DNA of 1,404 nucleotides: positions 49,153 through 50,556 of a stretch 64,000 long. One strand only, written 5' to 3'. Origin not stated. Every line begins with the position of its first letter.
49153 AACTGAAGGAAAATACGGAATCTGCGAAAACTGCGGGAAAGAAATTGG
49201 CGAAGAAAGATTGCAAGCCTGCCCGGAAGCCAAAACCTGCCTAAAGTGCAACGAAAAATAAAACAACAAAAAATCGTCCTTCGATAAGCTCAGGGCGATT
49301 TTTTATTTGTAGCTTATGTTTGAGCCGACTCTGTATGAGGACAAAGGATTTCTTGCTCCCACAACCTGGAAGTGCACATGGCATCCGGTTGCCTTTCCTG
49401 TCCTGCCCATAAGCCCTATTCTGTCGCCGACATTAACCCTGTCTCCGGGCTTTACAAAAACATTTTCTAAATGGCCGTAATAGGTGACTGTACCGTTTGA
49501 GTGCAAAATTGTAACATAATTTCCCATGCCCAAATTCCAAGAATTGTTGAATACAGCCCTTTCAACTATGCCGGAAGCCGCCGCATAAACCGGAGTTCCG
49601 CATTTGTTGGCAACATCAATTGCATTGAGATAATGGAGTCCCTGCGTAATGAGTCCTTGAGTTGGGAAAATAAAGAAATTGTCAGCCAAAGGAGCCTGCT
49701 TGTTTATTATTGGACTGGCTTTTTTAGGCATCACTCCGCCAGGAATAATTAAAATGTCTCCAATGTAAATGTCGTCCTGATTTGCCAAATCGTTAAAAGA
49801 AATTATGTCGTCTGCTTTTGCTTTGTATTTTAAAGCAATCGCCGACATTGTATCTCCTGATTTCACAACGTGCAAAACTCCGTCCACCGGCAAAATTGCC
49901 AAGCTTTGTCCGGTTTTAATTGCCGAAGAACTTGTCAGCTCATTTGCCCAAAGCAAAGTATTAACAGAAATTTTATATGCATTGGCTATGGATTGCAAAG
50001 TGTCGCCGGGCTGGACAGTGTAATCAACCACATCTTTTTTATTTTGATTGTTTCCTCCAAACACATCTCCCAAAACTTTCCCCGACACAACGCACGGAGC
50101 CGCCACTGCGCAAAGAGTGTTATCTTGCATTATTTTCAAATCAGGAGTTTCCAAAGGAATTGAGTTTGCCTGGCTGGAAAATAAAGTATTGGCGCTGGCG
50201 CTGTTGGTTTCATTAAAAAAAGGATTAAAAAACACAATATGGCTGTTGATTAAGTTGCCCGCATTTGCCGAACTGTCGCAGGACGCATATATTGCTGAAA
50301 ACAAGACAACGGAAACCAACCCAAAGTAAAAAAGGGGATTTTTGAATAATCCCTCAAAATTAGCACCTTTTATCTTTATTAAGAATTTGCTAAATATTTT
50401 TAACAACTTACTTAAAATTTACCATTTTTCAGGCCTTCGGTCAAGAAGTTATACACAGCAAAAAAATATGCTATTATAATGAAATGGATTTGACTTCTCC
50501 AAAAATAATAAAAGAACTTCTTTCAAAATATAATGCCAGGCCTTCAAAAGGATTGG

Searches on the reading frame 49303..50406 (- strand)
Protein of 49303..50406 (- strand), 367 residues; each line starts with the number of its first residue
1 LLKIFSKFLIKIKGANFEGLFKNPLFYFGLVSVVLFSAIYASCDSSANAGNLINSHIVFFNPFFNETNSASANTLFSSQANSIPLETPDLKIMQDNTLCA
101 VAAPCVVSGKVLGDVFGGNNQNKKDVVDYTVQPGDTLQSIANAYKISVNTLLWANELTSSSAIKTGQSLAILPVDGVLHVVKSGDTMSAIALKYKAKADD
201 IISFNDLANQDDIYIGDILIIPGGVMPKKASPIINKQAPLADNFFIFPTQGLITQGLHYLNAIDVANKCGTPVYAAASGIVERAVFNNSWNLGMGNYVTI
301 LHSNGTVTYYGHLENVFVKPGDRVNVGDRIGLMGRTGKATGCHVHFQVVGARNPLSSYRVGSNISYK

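Call 8: search_protein_families(library=pfam, proteins=[window:49303-50406:-], max_evalue=0.01)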
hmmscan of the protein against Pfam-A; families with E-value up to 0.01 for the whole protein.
window:49303-50406:- (367 aa): 5 families
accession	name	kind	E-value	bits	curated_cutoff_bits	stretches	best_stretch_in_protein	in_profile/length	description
PF01476.26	LysM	-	6.1e-27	93.7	20.9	2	129-171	1-42/43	LysM domain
PF01551.29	Peptidase_M23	-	4.6e-26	91.3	28.7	1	261-352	4-91/96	Peptidase family M23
PF23473.1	LysM3_LYK4_5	-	4.1e-10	40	29.3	2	129-163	5-38/48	LYK4/5 LysM3 domain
PF23446.1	LysM1_NFP_LYK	-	0.00047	21.4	36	0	129-171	8-53/60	NFP/LYK LysM1 domain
PF23577.1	LysM_RLK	-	0.0021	18.5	27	0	129-151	3-24/44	LysM domain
